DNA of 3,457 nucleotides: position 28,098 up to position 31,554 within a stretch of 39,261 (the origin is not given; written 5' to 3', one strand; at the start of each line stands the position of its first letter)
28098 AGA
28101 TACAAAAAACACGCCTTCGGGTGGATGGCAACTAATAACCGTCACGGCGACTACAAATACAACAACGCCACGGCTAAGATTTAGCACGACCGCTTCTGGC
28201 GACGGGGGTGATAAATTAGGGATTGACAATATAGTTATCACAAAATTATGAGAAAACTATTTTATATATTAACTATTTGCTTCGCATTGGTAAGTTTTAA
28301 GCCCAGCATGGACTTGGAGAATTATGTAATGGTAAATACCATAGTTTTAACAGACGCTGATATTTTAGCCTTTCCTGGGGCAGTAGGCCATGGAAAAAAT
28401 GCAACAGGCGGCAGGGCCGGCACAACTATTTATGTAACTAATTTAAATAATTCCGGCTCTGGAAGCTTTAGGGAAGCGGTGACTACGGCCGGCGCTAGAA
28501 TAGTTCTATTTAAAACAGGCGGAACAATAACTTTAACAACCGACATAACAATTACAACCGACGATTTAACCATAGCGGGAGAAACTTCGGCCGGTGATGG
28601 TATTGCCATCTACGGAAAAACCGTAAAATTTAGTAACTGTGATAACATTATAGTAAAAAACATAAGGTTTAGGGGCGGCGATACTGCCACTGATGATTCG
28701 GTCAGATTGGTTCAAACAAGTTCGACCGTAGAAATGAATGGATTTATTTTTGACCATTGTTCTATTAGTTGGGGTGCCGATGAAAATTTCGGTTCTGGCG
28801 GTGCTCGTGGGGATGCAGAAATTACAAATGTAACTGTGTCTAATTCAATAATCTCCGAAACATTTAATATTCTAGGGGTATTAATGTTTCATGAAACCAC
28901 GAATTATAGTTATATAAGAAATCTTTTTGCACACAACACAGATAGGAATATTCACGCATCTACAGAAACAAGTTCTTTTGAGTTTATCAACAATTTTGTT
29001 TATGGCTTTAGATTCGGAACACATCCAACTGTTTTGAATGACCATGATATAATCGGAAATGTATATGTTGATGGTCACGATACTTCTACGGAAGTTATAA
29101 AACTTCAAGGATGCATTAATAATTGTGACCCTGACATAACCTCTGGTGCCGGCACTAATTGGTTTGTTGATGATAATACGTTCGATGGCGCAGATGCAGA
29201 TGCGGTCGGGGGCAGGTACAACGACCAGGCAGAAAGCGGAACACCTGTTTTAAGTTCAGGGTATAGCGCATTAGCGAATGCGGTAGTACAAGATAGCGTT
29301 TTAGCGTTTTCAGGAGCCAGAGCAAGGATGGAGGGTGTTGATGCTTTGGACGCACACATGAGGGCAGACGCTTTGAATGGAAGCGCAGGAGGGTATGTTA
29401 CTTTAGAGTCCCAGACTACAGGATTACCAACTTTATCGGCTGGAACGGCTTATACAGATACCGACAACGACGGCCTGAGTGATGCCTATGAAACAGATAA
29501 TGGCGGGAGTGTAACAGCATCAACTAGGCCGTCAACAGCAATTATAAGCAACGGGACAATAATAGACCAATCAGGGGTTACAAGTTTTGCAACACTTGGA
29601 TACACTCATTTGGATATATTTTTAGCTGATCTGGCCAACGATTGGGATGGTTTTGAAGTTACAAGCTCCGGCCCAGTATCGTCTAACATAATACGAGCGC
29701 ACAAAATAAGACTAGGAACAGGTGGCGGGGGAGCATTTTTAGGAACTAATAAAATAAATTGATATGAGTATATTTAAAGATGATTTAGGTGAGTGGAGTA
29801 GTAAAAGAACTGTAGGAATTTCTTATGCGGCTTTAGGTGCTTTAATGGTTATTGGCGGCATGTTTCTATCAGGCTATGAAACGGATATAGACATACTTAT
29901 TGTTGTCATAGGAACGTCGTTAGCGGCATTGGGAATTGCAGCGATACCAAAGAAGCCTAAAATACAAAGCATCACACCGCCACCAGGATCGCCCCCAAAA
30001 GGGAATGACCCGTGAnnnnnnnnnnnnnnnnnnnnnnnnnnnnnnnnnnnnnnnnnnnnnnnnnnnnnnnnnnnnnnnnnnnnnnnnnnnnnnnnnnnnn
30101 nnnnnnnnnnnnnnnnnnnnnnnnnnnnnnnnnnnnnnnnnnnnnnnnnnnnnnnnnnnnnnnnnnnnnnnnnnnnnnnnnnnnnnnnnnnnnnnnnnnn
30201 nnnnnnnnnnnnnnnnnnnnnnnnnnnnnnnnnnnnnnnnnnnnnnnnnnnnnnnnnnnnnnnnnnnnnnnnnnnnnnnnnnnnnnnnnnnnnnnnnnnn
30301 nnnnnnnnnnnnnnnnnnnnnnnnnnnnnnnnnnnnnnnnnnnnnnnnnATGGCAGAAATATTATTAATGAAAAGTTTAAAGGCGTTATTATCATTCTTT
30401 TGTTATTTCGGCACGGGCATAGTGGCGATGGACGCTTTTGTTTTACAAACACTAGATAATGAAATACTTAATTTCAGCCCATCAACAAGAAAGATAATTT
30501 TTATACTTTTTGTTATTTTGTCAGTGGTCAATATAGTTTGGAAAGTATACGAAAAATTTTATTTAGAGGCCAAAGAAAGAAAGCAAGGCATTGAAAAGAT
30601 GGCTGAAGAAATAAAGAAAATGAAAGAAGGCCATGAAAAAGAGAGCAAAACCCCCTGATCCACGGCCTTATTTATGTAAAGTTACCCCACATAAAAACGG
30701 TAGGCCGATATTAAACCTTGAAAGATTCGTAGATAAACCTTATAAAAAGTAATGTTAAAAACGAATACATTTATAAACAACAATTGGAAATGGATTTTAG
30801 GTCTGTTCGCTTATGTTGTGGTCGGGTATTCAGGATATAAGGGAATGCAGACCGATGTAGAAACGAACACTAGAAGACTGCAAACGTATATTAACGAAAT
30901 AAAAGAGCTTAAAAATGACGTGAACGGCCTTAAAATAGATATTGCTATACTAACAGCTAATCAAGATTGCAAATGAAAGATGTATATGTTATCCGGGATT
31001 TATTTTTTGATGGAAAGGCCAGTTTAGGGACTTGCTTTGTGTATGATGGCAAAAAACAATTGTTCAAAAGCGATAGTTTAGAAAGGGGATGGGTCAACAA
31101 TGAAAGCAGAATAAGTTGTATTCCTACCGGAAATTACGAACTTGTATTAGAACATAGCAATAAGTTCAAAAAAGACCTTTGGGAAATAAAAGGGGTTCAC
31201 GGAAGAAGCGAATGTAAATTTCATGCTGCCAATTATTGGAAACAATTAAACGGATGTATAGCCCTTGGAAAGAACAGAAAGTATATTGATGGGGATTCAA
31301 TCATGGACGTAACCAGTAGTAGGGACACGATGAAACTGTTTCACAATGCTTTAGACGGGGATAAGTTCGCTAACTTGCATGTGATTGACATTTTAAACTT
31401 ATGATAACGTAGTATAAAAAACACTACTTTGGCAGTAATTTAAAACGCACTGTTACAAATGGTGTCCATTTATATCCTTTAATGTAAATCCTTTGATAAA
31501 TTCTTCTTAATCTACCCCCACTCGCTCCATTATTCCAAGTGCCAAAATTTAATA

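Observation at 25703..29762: Three translationally coupled ORFs with Bacteroidota-style signal peptides (fibre/adhesin-like, CBM-like, PL1 pectate-lyase-like) just upstream of the holin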

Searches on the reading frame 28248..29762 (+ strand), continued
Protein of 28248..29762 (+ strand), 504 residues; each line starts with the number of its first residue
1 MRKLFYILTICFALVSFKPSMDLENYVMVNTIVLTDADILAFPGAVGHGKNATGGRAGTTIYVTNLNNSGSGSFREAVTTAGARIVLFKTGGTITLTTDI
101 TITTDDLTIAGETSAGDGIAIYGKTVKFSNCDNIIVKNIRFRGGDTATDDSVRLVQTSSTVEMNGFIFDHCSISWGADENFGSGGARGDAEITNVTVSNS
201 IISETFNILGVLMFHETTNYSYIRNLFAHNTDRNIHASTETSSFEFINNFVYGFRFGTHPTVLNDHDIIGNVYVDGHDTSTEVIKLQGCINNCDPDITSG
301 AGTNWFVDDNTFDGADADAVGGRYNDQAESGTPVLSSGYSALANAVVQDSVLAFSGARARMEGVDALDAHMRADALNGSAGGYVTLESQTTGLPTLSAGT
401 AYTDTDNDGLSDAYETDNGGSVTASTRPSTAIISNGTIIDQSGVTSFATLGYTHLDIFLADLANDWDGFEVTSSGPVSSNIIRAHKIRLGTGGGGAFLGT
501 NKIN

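Call 101: fold_search(model_id=the predicted structure, library=pdb)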
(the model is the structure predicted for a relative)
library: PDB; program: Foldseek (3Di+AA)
matches with E <= 10: 424; with E <= 0.001: 30
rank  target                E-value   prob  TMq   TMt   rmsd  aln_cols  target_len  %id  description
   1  9buj                  1.3e-15  1.00  0.60  0.69   5.3       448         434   22  Structure of PfPL1 from Pseudoalteromonas fuliginea (released 2024-07-10)
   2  6fi2_A                6.4e-12  1.00  0.49  0.65   5.7       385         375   18  VexL: A periplasmic depolymerase provides new insight into ABC transporter-dependent secretion of bacterial capsular p (released 2018-05-02)
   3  1pxz_A                1.4e-08  1.00  0.47  0.67   3.6       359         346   16  1.7 Angstrom Crystal Structure of jun a 1, the major allergen from cedar pollen (released 2004-11-16)
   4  3zsc_A                2.2e-08  1.00  0.48  0.71   3.4       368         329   16  Catalytic function and substrate recognition of the pectate lyase from Thermotoga maritima (released 2012-07-11)
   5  7xks                  6.5e-08  1.00  0.43  0.69   5.2       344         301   16  Crystal structure of an alkaline pectate lyase from Bacillus clausii (released 2023-03-29)
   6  7bbv_A                1.2e-07  1.00  0.44  0.72   6.0       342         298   18  Pectate lyase B from Verticillium dahliae (released 2022-07-13)
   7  2qx3_A                3.0e-07  1.00  0.41  0.59   7.1       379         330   17  Structure of pectate lyase II from Xanthomonas campestris pv. campestris str. ATCC 33913 (released 2008-03-04)
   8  5gt5_A                3.4e-07  1.00  0.42  0.47   6.1       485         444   13  Structural basis of the specific activity and thermostability of pectate lyase (pelN) from Paenibacillus sp. 0602 (released 2017-10-25)
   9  2qy1_A                6.4e-07  1.00  0.40  0.59   6.7       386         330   16  pectate lyase A31G/R236F from Xanthomonas campestris (released 2008-02-26)
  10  1idk                  7.8e-07  1.00  0.42  0.57   6.7       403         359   16  PECTIN LYASE A (released 1997-10-15)
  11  2bsp                  1.0e-06  1.00  0.44  0.55   6.3       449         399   12  BACILLUS SUBTILIS PECTATE LYASE R279K MUTANT (released 1998-08-12)
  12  3krg_A                1.0e-06  1.00  0.44  0.55   5.7       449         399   12  Structural insights into substrate specificity and the anti beta-elimination mechanism of pectate lyase (released 2010-02-09)
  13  2qxz_A                1.0e-06  1.00  0.40  0.59   7.8       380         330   18  pectate lyase R236F from Xanthomonas campestris (released 2008-03-04)
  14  1ooc_A                1.3e-06  1.00  0.46  0.62   5.2       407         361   14  Mutations in the T1.5 loop of pectate lyase A (released 2004-03-16)
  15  1jrg_B                1.6e-06  1.00  0.45  0.63   5.7       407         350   17  Crystal Structure of the R3 form of Pectate Lyase A, Erwinia chrysanthemi (released 2002-06-19)
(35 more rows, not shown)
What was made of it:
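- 28335..29207 (+): P3 right-handed parallel beta-helix catalytic core, residues ~30-320. Foldseek: PfPL1 9buj 1.3e-15, VexL 6.4e-12, Jun a 1, Thermotoga PelA, BsPel, PelC/PelA, pectin lyases A and B (call 101).
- On CAZy polysaccharide lyase family 1 (P3): The top 28 Foldseek PDB hits are all PL1; 9buj has TM 0.60/0.69 (call 101).
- VexL, the second-best structural match, is described as a periplasmic capsule depolymerase (call 101).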

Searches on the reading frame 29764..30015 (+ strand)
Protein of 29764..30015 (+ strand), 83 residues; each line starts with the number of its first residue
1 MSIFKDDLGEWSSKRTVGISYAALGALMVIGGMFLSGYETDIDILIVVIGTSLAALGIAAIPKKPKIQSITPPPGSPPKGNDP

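Call 4: search_protein_families(library=pfam, proteins=[window:29764-30015:+], max_evalue=0.1)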
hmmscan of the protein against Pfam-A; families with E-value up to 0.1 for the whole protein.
window:29764-30015:+ (83 aa): 1 family
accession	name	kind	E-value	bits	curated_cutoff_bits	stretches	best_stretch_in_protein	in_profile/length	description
PF22116.1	DUF6944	-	0.062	13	32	1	13-59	58-103/167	Family of unknown function (DUF6944)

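Call 5: search_protein_families(library=phrogs, proteins=[window:29764-30015:+], max_evalue=0.01)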
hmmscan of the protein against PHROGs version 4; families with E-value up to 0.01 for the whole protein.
window:29764-30015:+ (83 aa): 0 families

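Call 12: search_protein_families(library=ncbifam, proteins=[window:29764-30015:+], max_evalue=0.1)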
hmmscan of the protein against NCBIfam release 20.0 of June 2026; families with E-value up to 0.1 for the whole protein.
window:29764-30015:+ (83 aa): 1 family
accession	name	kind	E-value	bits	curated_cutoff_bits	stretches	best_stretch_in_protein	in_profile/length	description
NF005742.0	PRK07566.1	equivalog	0.064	12.3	313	1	10-61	160-209/315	chlorophyll synthase ChlG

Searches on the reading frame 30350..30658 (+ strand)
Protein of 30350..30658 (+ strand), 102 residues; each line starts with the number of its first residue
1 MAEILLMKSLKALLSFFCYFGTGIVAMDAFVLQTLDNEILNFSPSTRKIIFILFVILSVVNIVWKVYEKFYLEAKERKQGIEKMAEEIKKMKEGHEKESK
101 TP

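Call 4: search_protein_families(library=pfam, proteins=[window:30350-30658:+], max_evalue=0.1)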
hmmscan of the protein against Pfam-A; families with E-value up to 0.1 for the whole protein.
window:30350-30658:+ (102 aa): 6 families
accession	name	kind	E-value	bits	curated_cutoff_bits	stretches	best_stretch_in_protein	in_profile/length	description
PF00558.24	Vpu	-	0.00032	20.9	24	1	49-99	7-57/81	Vpu protein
PF16491.10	Peptidase_M48_N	-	0.0056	17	27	1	10-75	44-106/179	CAAX prenyl protease N-terminal, five membrane helices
PF05978.22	UNC-93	-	0.0057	16.3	22.9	1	8-91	98-180/379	Ion channel regulatory protein UNC-93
PF09402.16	MSC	-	0.022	14.6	29.7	1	35-100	209-274/337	Man1-Src1p-C-terminal domain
PF19762.4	DUF6249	-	0.042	14.2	33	1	49-98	1-50/104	Domain of unknown function (DUF6249)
PF14163.11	SieB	-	0.045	13.8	26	1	42-94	27-81/147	Super-infection exclusion protein B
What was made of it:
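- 30350..30658 (+): 102-aa protein with 2-3 predicted TM segments and a charged C-terminus: holin-like candidate. Only sub-threshold Pfam hits (call 4).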

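Call 5: search_protein_families(library=phrogs, proteins=[window:30350-30658:+], max_evalue=0.01)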
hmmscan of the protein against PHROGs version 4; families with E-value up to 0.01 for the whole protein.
window:30350-30658:+ (102 aa): 0 families

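Call 12: search_protein_families(library=ncbifam, proteins=[window:30350-30658:+], max_evalue=0.1)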
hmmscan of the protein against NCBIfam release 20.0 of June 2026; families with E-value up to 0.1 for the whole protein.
window:30350-30658:+ (102 aa): 4 families
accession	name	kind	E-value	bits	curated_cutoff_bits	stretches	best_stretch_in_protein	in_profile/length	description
NF045998.1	cleave_ABC_plasm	equivalog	0.0018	16.6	500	1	26-98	171-243/673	Mbov_0121 family peptidase domain-containing ABC transporter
NF040945.1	CCC_membrane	equivalog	0.031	14.6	65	0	24-88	25-98/99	CCC motif membrane protein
TIGR03940.1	PGA_PgaD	equivalog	0.031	14.2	31.45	1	27-86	46-104/141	poly-beta-1,6-N-acetyl-D-glucosamine biosynthesis protein PgaD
TIGR04402.2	mob_CxxC_CxxC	subfamily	0.089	13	70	1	25-98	41-113/180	mobilome CxxCx(11)CxxC protein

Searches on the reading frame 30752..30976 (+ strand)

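Call 12: search_protein_families(library=ncbifam, proteins=[window:30752-30976:+], max_evalue=0.1)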
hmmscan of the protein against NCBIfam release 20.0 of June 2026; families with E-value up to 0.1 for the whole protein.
window:30752-30976:+ (74 aa): 1 family
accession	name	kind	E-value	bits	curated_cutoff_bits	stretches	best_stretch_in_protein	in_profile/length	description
NF011089.0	PRK14512.1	equivalog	0.047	13.4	251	1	26-71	127-172/200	ATP-dependent Clp protease proteolytic subunit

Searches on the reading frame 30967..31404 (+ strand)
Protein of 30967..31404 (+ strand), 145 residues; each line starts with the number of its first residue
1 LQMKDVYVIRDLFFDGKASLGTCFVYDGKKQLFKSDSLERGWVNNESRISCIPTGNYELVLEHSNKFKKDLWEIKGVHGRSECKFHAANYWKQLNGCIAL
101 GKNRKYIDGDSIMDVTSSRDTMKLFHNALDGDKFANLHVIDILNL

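Call 4: search_protein_families(library=pfam, proteins=[window:30967-31404:+], max_evalue=0.1)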
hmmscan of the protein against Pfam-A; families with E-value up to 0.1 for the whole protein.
window:30967-31404:+ (145 aa): 1 family
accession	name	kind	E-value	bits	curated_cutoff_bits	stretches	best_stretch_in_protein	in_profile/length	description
PF18925.5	DUF5675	-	4.8e-22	78.4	26.7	1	31-130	20-113/114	Family of unknown function (DUF5675)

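Call 5: search_protein_families(library=phrogs, proteins=[window:30967-31404:+], max_evalue=0.01)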
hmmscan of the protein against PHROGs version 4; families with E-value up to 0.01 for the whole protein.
window:30967-31404:+ (145 aa): 1 family
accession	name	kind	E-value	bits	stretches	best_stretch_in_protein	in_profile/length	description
phrog_1501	-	unknown function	1.3e-27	97.5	1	13-139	16-152/159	-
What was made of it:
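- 30967..31404 (+): DUF5675 protein, 145 aa, at the position where related loci have an M15-type endolysin. Candidate lysis enzyme, unverified. Pfam DUF5675 4.8e-22 and phrog_1501 (calls 4, 5).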

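Call 12: search_protein_families(library=ncbifam, proteins=[window:30967-31404:+], max_evalue=0.1)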
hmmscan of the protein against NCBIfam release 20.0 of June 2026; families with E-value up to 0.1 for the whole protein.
window:30967-31404:+ (145 aa): 0 families

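Call 84: search_solved_structures(query=window:30967-31401:+, max_evalue=1)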
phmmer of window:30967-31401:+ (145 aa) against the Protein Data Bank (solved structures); distinct sequences matched with E-value up to 1: 0.
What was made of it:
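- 30967..31404 (+): No PDB sequence relative (call 84).
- On Holin (for the genes 'just downstream'): The adjacent DUF5675 protein is not a verified endolysin (call 84).
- Tried and rejected: The DUF5675 protein has no PDB sequence relative (call 84).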
